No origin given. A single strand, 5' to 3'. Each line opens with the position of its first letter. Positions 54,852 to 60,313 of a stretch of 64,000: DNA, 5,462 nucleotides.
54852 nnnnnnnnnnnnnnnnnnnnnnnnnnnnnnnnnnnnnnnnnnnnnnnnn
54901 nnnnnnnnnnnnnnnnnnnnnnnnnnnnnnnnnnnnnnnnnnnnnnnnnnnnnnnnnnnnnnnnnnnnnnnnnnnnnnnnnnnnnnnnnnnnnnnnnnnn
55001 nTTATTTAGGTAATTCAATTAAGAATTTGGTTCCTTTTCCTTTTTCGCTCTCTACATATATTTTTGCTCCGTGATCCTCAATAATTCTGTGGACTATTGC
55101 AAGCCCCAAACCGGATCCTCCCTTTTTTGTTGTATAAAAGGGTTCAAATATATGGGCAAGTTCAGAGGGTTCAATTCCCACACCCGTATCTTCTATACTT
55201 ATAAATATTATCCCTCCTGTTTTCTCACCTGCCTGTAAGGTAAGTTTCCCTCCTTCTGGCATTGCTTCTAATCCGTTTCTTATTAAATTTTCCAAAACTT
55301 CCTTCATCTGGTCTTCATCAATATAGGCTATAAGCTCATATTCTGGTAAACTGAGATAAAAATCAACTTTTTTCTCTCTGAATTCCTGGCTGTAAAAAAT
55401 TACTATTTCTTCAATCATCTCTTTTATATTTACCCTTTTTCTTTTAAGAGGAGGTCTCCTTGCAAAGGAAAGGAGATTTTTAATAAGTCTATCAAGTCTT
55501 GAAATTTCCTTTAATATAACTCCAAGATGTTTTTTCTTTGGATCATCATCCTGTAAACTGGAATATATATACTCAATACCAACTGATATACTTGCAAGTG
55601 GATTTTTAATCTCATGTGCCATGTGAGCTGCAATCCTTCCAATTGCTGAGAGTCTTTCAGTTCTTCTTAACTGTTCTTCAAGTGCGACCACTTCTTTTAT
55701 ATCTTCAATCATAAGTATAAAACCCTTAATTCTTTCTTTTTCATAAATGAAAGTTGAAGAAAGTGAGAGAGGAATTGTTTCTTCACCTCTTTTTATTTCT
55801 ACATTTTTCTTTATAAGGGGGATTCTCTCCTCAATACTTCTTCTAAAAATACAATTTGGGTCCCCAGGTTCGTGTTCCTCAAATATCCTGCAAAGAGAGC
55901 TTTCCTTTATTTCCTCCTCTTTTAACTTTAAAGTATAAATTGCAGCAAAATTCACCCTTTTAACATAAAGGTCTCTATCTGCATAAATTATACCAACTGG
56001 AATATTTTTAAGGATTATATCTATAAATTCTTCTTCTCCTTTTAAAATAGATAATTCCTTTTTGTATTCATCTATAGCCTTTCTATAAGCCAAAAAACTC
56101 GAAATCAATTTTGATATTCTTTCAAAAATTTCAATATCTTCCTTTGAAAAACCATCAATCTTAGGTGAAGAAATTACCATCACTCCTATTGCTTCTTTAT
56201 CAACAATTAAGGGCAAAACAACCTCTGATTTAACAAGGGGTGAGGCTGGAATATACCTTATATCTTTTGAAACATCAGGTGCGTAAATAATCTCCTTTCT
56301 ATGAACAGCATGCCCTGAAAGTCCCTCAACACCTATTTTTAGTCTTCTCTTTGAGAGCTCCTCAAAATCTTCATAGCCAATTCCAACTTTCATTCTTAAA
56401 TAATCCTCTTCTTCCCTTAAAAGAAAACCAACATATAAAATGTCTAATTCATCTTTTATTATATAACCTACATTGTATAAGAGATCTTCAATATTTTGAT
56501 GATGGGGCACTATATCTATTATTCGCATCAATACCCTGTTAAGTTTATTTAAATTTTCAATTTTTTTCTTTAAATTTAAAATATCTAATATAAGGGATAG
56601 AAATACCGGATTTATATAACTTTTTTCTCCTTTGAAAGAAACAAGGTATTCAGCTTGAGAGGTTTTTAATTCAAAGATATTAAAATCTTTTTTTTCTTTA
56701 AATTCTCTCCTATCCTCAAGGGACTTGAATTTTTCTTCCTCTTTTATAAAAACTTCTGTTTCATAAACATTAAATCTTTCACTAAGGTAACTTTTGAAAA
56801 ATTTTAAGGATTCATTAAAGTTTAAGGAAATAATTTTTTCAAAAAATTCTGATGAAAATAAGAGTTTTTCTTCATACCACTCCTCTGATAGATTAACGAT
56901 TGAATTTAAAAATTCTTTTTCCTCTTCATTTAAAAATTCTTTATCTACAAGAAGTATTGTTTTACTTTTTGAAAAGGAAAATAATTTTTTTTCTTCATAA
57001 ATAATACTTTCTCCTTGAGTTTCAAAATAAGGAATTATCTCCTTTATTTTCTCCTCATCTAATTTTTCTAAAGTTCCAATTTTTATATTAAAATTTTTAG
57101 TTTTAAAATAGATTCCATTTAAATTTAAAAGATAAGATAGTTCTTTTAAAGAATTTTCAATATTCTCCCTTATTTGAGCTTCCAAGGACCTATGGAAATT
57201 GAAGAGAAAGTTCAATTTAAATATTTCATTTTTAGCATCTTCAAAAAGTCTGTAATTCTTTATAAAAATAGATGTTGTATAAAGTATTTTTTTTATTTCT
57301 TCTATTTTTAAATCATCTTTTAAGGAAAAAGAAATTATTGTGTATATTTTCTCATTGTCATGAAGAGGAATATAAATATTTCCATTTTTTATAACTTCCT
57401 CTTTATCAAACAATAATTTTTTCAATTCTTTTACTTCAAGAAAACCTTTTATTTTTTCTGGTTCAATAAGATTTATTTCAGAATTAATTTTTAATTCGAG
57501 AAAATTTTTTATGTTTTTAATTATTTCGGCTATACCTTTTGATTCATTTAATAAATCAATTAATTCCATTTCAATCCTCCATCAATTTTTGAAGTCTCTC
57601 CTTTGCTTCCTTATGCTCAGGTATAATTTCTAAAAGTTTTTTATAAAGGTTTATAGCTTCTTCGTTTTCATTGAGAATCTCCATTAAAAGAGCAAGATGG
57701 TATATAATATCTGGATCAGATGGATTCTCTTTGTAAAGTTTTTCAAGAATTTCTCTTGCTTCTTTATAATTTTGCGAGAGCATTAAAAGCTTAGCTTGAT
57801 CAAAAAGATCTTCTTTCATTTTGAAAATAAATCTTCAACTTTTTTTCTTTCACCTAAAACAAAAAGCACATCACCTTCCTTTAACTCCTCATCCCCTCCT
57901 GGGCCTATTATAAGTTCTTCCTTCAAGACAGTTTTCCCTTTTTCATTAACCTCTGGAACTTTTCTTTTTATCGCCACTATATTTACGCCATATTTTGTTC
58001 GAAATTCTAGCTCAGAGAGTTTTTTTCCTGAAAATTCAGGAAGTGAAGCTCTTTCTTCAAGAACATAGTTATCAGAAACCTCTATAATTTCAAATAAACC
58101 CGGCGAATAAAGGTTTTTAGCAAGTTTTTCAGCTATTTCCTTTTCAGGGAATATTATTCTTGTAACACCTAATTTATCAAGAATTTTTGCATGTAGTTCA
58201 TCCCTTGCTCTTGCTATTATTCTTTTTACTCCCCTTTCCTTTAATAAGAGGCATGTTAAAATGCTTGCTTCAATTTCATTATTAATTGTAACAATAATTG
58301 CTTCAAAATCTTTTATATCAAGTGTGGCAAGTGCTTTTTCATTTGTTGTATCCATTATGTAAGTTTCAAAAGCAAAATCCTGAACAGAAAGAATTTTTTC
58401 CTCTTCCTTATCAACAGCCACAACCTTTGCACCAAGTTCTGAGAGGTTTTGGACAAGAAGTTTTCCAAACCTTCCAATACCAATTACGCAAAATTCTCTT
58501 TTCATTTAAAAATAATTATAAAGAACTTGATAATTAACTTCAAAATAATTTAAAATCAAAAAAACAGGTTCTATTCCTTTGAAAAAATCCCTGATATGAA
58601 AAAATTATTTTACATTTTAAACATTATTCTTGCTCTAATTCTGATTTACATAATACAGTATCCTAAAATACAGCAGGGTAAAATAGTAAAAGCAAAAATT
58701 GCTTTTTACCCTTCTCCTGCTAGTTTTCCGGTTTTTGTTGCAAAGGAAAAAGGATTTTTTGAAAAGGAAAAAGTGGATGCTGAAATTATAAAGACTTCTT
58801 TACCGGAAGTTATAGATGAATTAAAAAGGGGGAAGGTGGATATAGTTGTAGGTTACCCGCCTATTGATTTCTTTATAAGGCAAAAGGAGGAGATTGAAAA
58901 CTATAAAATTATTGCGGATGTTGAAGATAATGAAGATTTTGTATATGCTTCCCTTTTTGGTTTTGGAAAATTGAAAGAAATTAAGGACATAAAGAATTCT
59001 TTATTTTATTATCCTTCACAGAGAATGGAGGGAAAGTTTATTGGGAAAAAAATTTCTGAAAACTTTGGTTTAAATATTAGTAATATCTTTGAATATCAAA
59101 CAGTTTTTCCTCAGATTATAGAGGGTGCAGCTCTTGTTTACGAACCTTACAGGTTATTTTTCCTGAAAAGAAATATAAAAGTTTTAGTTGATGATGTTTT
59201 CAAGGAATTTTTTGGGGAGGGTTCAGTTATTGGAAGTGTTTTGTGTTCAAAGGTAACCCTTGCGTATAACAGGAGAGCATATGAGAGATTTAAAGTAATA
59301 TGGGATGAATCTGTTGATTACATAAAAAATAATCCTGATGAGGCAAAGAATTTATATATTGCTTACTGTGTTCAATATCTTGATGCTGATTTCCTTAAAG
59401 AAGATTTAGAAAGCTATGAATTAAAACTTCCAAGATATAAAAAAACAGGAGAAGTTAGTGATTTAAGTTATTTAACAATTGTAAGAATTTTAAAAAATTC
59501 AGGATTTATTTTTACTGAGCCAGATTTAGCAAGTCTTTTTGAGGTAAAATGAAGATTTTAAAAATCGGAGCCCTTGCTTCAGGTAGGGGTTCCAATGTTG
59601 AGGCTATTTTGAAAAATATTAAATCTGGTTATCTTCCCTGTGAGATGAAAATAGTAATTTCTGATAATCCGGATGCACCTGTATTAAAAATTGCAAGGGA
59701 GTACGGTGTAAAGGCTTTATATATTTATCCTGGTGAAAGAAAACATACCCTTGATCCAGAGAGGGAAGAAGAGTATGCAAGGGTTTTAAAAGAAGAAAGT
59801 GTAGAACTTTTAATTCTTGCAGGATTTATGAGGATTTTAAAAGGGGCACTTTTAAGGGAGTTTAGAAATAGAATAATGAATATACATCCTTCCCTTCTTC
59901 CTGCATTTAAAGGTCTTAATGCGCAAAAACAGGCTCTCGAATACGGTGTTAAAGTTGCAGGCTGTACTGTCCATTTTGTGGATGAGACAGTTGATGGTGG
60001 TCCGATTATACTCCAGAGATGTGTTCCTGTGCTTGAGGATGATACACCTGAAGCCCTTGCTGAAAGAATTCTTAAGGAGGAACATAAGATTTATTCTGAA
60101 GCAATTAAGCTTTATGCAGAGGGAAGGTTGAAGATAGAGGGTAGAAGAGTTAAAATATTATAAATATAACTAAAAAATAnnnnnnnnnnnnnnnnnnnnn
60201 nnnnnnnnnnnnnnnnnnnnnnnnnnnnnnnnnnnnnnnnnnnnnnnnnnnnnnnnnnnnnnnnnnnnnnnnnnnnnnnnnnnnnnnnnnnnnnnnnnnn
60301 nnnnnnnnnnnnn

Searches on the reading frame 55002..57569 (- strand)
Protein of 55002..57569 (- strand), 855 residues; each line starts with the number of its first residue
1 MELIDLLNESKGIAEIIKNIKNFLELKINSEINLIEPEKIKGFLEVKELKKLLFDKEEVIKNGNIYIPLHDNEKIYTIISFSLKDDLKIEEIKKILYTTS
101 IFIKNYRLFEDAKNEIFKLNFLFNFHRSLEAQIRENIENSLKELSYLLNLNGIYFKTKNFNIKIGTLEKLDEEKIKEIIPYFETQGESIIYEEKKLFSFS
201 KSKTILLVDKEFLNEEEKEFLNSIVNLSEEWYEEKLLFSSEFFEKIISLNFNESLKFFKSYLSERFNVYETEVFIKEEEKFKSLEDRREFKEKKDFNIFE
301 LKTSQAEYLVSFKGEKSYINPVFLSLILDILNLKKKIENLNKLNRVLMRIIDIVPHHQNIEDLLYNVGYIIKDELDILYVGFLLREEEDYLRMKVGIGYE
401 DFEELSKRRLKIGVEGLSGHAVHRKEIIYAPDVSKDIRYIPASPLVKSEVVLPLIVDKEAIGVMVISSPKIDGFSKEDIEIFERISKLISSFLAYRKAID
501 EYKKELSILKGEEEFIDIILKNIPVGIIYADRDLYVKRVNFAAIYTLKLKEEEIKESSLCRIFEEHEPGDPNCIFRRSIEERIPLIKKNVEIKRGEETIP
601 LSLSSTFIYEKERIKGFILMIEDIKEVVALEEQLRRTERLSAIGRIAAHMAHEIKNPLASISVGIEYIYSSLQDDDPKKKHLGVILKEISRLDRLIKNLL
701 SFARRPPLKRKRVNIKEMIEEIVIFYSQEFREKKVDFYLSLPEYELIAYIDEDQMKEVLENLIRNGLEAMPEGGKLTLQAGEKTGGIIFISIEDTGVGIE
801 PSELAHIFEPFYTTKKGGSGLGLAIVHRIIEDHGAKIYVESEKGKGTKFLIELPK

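Call 8: search_protein_families(library=ncbifam, proteins=[window:55002-57569:-], max_evalue=0.00001)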
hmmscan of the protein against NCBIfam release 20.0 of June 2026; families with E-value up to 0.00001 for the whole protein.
window:55002-57569:- (855 aa): 78 families (the best 25 are shown)
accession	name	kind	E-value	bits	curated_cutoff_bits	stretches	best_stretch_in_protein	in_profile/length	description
NF008468.0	PRK11360.1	equivalog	1.7e-81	274.5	646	1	512-854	266-607/616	two-component system sensor histidine kinase AtoS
NF007688.0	PRK10364.1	equivalog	2.7e-55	187.9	479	1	629-854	226-450/460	two-component system sensor histidine kinase ZraS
NF046044.1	PnpS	equivalog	5.3e-52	177.1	400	1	501-854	42-390/390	two-component system histidine kinase PnpS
NF033092.0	HK_WalK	equivalog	1.1e-49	169.5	725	1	507-854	251-593/594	cell wall metabolism sensor histidine kinase WalK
NF010411.0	PRK13837.1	equivalog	2.1e-45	155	647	1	625-854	432-674/828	two-component system VirA-like sensor kinase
NF053867.1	SprKinKinDBac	equivalog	2.3e-40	138.5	775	1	590-854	235-496/500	sporulation kinase KinD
TIGR02966.1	phoR_proteo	equivalog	5.2e-40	137.5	334.2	1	518-852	10-332/333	phosphate regulon sensor histidine kinase PhoR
NF052574.1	HisKinEspCMyxo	equivalog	1.1e-36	126.3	1200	1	547-854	321-636/785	serine histidine kinase EspC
NF046020.1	HisKinCckABruc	equivalog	1.6e-35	122.3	1000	1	618-855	455-707/868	cell cycle histidine kinase CckA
NF047497.1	HK_LIC_12097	equivalog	6.5e-35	120.5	500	1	516-854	13-365/367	LIC_12097 family sensor histidine kinase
NF041735.1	hist_kin_RppB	equivalog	2.9e-33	115.3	400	1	646-854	219-438/438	two-component system sensor histidine kinase RppB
TIGR02916.1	PEP_his_kin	equivalog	3.7e-33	115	300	1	630-854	462-679/679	XrtA/PEP-CTERM system histidine kinase PrsK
NF006800.0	PRK09303.1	equivalog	6.9e-33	114.1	342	1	632-854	140-376/383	histidine kinase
NF047874.1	MASE3_PAS_HK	subfamily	3.3e-32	112.1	560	1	496-854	247-624/655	MASE3 domain-containing sensor histidine kinase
NF041777.1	sens_FixL_Rhizob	equivalog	3.5e-32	111.7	850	1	499-854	108-480/485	sensor protein FixL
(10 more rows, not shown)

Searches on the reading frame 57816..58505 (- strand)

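Call 8: search_protein_families(library=ncbifam, proteins=[window:57816-58505:-], max_evalue=0.00001)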
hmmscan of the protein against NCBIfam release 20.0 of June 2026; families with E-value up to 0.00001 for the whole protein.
window:57816-58505:- (229 aa): 17 families
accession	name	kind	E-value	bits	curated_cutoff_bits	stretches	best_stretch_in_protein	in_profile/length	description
NF007039.0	PRK09496.3-2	equivalog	2.4e-21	76.1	293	1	7-226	5-216/446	Trk system potassium transporter TrkA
NF007041.0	PRK09496.3-4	equivalog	4.7e-17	61.9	386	1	6-228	4-217/450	Trk system potassium transporter TrkA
NF007038.0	PRK09496.2-6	equivalog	9.8e-15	54.2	374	1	7-226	5-217/445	Trk system potassium transporter TrkA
NF007032.0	PRK09496.1-4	equivalog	8e-12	44.8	309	1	6-227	4-221/457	Trk system potassium transporter TrkA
NF007033.0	PRK09496.1-5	equivalog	1.7e-11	43.9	338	1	6-224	4-214/449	Trk system potassium transporter TrkA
NF007031.0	PRK09496.1-2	equivalog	7.1e-11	41.8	289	1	4-197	235-432/458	Trk system potassium transporter TrkA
NF002924.0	PRK03562.1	equivalog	1.4e-09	36.9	752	1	5-125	405-522/623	glutathione-regulated potassium-efflux system protein KefC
NF007035.0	PRK09496.2-2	equivalog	2e-09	36.8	521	1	6-195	4-199/455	Trk system potassium transporter TrkA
NF007034.0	PRK09496.2-1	subfamily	2.2e-09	36.8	344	1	3-195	228-424/445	Trk system potassium transporter TrkA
NF007950.1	PRK10669.1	equivalog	6e-09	35.3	700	1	6-130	421-545/547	YbaL family putative K(+) efflux transporter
NF007043.0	PRK09496.3-6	equivalog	2.1e-08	33.4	384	1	3-226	232-440/445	Trk system potassium transporter TrkA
NF007036.0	PRK09496.2-3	subfamily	2.2e-08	33.3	407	1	5-182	233-415/448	Trk system potassium transporter TrkA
NF007030.0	PRK09496.1-1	equivalog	4.6e-08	32.1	371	1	6-225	4-220/458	Trk system potassium transporter TrkA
NF047908.1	AldhRedAhr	equivalog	3.2e-07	29.5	470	1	5-112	170-274/335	NADPH-dependent aldehyde reductase Ahr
NF002973.0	PRK03659.1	equivalog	4.3e-07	28.9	804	1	5-116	403-514/602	glutathione-regulated potassium-efflux system protein KefB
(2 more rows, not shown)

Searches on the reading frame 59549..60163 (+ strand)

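Call 8: search_protein_families(library=ncbifam, proteins=[window:59549-60163:+], max_evalue=0.00001)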
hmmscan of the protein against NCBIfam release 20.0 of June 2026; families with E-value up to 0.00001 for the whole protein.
window:59549-60163:+ (204 aa): 7 families
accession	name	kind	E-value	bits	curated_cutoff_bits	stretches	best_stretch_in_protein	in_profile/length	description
TIGR00639.1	PurN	equivalog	1.4e-63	213.9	150.1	1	5-196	2-191/192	phosphoribosylglycinamide formyltransferase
NF004684.0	PRK06027.1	subfamily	1e-35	123.8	223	1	9-201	95-282/286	formyltetrahydrofolate deformylase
TIGR00655.1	PurU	equivalog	8.2e-35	120.8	285.95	1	11-196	92-272/280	formyltetrahydrofolate deformylase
TIGR00460.1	fmt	equivalog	4.5e-19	68.7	201.5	1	75-195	70-190/315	methionyl-tRNA formyltransferase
NF005414.0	PRK06988.1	equivalog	3.4e-09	36.1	316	1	72-184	65-177/311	formyltransferase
NF005998.1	PRK08125.1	equivalog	1.4e-08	33.6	777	1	93-194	84-185/649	bifunctional UDP-4-amino-4-deoxy-L-arabinose formyltransferase/UDP-glucuronic acid oxidase ArnA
NF005755.0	PRK07579.1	equivalog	1.5e-08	34.8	238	1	108-188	87-166/245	dTDP-4-amino-4,6-dideoxyglucose formyltransferase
